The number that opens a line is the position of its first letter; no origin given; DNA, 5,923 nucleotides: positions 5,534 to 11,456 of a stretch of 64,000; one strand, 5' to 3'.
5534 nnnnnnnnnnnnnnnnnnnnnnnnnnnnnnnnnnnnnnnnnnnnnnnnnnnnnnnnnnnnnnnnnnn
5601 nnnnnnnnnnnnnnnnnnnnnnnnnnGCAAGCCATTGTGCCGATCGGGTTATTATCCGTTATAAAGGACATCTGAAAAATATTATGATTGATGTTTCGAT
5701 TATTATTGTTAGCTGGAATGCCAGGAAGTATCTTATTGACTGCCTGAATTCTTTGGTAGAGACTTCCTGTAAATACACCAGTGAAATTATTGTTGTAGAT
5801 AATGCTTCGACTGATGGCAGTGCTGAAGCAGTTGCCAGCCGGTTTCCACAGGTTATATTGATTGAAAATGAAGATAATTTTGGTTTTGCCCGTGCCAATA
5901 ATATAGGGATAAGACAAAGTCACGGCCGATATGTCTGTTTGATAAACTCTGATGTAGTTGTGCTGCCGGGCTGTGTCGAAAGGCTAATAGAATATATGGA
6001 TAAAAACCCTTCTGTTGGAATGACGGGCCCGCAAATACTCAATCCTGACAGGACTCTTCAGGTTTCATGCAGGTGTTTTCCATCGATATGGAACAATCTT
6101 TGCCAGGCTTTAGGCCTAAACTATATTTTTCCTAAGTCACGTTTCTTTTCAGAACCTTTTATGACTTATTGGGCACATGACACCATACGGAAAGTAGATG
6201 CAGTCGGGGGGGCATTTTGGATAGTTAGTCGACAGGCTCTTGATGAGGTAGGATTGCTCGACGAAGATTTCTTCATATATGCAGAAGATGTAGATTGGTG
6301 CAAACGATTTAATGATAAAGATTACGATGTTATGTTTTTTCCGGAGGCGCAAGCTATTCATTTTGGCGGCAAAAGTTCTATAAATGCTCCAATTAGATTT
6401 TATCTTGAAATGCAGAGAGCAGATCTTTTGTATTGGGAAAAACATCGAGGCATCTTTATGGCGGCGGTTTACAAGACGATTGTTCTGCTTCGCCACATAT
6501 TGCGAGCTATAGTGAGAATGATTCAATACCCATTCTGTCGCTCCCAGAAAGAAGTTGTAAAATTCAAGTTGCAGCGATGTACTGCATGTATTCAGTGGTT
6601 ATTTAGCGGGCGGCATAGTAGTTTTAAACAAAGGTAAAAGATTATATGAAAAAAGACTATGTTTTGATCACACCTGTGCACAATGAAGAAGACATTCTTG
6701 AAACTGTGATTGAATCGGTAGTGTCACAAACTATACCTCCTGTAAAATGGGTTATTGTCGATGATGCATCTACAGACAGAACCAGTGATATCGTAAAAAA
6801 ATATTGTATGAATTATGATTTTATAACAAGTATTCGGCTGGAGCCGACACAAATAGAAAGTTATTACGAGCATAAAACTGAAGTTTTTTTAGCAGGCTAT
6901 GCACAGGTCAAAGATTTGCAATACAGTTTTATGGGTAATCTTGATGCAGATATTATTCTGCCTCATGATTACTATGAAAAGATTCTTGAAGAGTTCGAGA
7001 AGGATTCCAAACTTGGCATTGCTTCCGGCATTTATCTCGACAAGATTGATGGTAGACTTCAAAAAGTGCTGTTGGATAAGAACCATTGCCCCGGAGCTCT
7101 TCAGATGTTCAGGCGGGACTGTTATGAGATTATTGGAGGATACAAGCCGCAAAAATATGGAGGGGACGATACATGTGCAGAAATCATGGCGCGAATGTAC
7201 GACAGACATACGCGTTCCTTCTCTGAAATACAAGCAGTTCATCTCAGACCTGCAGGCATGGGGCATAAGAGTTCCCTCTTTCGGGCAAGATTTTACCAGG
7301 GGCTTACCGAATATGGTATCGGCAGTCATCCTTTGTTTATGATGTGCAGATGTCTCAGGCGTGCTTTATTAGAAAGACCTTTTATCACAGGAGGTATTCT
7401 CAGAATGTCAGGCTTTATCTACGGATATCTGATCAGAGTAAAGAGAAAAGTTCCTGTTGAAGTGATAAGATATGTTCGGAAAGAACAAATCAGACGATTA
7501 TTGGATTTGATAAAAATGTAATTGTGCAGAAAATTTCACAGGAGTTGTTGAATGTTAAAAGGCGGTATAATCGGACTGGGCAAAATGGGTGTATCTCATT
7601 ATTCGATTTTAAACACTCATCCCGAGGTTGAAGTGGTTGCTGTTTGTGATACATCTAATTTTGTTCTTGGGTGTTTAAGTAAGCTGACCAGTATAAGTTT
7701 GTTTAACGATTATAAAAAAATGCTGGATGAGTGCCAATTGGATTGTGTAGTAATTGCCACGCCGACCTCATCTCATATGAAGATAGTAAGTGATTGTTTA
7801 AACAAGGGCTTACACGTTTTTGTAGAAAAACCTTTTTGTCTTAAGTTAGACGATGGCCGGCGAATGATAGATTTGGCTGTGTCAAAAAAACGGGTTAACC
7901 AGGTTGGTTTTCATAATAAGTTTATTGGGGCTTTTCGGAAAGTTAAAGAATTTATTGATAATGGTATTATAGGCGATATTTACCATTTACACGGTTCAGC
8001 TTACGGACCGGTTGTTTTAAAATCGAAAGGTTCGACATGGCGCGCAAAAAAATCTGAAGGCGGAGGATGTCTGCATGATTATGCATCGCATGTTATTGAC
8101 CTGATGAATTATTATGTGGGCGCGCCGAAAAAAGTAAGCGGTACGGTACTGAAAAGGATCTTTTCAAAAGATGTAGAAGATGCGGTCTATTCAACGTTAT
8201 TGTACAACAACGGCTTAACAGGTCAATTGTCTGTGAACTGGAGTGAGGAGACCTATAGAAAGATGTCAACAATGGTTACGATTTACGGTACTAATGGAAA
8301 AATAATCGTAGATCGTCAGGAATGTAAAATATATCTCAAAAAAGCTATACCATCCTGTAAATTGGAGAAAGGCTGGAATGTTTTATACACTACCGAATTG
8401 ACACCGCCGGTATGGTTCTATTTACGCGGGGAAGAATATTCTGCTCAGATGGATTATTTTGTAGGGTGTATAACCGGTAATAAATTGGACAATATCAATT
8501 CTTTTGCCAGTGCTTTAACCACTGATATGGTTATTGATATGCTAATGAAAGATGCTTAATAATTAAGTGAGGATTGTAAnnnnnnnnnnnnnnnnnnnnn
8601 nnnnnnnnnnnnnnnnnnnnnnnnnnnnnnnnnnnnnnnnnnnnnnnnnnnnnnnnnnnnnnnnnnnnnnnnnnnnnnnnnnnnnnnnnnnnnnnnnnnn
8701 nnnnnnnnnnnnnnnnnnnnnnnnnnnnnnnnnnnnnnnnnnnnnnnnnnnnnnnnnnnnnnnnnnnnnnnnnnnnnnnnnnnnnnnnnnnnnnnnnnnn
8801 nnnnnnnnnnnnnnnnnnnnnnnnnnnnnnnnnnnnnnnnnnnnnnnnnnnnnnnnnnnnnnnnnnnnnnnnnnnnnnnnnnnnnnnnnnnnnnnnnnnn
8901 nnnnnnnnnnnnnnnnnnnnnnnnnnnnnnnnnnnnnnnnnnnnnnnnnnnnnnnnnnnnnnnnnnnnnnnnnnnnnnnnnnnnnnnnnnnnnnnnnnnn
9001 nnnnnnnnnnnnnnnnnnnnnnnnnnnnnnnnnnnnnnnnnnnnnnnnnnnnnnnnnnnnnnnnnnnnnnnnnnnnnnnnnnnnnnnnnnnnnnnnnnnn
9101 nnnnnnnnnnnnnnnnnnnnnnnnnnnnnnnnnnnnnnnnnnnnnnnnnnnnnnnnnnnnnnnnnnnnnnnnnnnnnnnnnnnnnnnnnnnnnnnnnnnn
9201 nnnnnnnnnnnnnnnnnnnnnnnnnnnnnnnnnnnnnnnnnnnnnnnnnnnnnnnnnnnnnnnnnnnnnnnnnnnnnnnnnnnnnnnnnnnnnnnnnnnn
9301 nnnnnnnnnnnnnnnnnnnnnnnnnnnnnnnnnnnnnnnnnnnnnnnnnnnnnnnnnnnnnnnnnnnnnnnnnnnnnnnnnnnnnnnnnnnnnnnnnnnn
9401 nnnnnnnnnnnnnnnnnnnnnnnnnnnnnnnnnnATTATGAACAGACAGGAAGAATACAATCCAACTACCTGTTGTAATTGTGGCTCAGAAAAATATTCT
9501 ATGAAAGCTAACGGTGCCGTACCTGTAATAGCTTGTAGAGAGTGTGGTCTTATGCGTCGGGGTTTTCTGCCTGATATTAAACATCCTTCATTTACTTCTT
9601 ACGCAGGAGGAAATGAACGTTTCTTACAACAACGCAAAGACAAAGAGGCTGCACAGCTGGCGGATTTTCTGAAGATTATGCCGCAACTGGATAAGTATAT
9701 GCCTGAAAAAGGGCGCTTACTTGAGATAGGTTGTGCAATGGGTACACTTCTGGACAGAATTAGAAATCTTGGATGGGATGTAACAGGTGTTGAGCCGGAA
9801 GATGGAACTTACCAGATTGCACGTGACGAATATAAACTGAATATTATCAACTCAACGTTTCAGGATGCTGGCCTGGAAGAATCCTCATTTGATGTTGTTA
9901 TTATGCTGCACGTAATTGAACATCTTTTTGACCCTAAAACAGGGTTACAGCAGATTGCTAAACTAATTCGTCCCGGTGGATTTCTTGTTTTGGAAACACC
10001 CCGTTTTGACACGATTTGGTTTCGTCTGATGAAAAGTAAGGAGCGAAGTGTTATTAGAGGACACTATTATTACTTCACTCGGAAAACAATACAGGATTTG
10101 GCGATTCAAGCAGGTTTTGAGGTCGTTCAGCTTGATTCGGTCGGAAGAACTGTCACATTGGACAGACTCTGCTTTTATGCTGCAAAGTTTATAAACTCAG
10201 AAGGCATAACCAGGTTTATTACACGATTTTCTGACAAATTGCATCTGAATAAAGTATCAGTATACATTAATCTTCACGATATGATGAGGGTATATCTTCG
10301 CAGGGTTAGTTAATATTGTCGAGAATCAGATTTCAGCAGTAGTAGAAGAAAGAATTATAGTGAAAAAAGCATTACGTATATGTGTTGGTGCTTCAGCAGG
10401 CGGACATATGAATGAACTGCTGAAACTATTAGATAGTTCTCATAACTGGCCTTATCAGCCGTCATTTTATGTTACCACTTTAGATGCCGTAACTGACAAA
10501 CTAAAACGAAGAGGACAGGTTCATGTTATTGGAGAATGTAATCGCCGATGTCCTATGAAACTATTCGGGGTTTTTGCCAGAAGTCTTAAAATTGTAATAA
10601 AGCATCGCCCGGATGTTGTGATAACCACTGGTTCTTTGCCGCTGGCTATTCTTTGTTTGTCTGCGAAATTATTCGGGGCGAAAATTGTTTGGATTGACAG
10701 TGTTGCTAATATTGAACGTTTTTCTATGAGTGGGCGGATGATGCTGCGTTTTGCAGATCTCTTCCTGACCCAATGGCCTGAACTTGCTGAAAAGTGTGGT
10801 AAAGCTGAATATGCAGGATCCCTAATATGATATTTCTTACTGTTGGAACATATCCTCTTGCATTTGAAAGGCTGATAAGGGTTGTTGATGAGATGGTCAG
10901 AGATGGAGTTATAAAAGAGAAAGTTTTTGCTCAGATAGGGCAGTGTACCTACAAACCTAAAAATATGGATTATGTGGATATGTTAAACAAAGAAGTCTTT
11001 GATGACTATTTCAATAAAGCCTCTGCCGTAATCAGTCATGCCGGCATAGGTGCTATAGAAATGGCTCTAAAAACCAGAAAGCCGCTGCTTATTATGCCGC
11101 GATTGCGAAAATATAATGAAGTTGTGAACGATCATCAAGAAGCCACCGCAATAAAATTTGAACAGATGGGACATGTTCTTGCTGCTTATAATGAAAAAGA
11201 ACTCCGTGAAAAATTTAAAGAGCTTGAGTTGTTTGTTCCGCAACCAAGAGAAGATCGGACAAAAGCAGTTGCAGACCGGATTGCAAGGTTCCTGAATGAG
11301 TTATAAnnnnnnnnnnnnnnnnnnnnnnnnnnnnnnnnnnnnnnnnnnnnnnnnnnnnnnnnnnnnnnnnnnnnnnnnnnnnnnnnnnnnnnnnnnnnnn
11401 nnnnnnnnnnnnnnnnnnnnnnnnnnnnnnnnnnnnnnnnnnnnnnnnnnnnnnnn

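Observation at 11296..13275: Exosortase fused to an N-terminal nucleotidyltransferase-like + left-handed beta-helix module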

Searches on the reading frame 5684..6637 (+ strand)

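Call 11: search_protein_families(library=pfam, proteins=[window:5684-6637:+], max_evalue=0.001)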
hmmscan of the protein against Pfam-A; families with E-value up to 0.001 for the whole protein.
window:5684-6637:+ (317 aa): 5 families
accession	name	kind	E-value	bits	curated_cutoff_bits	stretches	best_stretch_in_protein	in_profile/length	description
PF00535.33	Glycos_transf_2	-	2.3e-28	99.7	23.3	1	5-160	1-157/168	Glycosyl transferase family 2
PF13641.12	Glyco_tranf_2_3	-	5e-15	56.6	27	1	4-229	3-214/230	Glycosyltransferase like family 2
PF13632.12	Glyco_trans_2_3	-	1.1e-06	29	27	1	83-232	1-128/198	Glycosyl transferase family group 2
PF10111.15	Glyco_tranf_2_2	-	1.3e-05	25.3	27.3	1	15-208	13-198/276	Glycosyltransferase like family 2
PF13712.12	Glyco_tranf_2_5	-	5.9e-05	23.3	27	1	58-218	33-179/210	Glycosyltransferase like family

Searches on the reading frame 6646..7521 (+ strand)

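Call 11: search_protein_families(library=pfam, proteins=[window:6646-7521:+], max_evalue=0.001)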
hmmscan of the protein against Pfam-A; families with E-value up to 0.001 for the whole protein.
window:6646-7521:+ (291 aa): 1 family
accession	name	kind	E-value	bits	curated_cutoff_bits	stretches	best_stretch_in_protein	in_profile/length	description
PF00535.33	Glycos_transf_2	-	1.3e-17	64.7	23.3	1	7-141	2-127/168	Glycosyl transferase family 2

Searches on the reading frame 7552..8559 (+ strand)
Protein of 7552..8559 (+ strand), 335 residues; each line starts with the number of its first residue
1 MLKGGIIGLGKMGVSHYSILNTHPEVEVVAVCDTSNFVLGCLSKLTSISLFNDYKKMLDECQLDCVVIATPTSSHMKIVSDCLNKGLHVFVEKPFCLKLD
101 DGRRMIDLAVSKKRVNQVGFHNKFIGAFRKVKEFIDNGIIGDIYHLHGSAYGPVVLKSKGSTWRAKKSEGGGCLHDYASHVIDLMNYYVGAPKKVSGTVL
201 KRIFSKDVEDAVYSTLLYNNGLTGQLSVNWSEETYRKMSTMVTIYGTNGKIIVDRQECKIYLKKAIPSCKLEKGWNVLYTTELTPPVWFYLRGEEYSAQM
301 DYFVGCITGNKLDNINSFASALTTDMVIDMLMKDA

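Call 11: search_protein_families(library=pfam, proteins=[window:7552-8559:+], max_evalue=0.001)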
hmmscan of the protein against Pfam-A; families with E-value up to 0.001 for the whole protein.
window:7552-8559:+ (335 aa): 4 families
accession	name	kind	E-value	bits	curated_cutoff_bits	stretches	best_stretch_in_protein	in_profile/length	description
PF22725.1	GFO_IDH_MocA_C3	-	5.4e-25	88.2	27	1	128-251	1-123/124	GFO/IDH/MocA C-terminal domain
PF01408.29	GFO_IDH_MocA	-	6.4e-24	85.4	24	1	4-120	3-120/120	Oxidoreductase family, NAD-binding Rossmann fold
PF02894.22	GFO_IDH_MocA_C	-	2.2e-17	64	22.9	1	132-313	1-189/218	Oxidoreductase family, C-terminal alpha/beta domain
PF22685.1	Gal80p_C-like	-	1.7e-06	28.7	29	1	129-207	4-86/152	Gal80p, C-terminal domain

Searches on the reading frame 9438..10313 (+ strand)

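Call 3: search_protein_families(library=pfam, proteins=[window:9438-10313:+], max_evalue=0.01)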
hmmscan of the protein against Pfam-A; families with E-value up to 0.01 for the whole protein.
window:9438-10313:+ (291 aa): 8 families
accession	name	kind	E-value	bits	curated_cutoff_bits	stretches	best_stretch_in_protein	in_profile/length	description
PF13489.12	Methyltransf_23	-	2.4e-25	89.6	27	1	86-232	18-164/164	Methyltransferase domain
PF08241.18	Methyltransf_11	-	9.5e-16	58.7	21.2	1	95-185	1-95/95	Methyltransferase domain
PF08242.18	Methyltransf_12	-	3e-15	57.2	30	1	95-183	1-98/98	Methyltransferase domain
PF13649.12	Methyltransf_25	-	1.4e-11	45.4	27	1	95-181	2-97/97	Methyltransferase domain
PF13847.12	Methyltransf_31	-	1e-08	35.4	27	1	92-203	5-127/145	Methyltransferase domain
PF07021.18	MetW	-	0.0011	19.1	21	1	85-175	8-100/193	Methionine biosynthesis protein MetW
PF08003.17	Methyltransf_9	-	0.002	17.6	23.8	1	93-231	118-264/315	Protein of unknown function (DUF1698)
PF20922.3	Anamorsin_N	-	0.0075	16.4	27.1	0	144-188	45-90/163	Anamorsin, N-terminal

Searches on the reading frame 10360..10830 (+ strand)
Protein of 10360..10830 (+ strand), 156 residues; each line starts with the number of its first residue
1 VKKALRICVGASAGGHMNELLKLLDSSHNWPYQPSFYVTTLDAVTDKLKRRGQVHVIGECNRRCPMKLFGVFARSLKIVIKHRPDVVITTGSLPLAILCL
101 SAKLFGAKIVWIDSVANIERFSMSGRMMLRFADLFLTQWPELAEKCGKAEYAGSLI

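Call 3: search_protein_families(library=pfam, proteins=[window:10360-10830:+], max_evalue=0.01)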
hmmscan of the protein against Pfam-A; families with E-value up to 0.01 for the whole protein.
window:10360-10830:+ (156 aa): 1 family
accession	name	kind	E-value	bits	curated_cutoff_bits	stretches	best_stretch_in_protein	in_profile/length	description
PF08660.17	Alg14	-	9.7e-21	74.9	27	1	12-155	6-171/171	Oligosaccharide biosynthesis protein Alg14 like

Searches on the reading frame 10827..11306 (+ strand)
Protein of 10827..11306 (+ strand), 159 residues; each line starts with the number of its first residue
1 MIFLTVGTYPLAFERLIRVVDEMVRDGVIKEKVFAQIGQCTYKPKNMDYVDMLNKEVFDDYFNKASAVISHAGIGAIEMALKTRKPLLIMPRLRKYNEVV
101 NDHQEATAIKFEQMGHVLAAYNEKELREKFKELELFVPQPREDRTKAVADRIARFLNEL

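Call 3: search_protein_families(library=pfam, proteins=[window:10827-11306:+], max_evalue=0.01)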
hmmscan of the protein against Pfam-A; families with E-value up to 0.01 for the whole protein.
window:10827-11306:+ (159 aa): 2 families
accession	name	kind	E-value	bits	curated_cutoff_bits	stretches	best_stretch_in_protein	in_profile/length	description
PF04101.22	Glyco_tran_28_C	-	1.7e-11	44.9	22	1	1-148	1-155/166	Glycosyltransferase family 28 C-terminal domain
PF13528.12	Glyco_trans_1_3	-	0.0031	17.2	25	1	45-102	236-292/322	Glycosyl transferase family 1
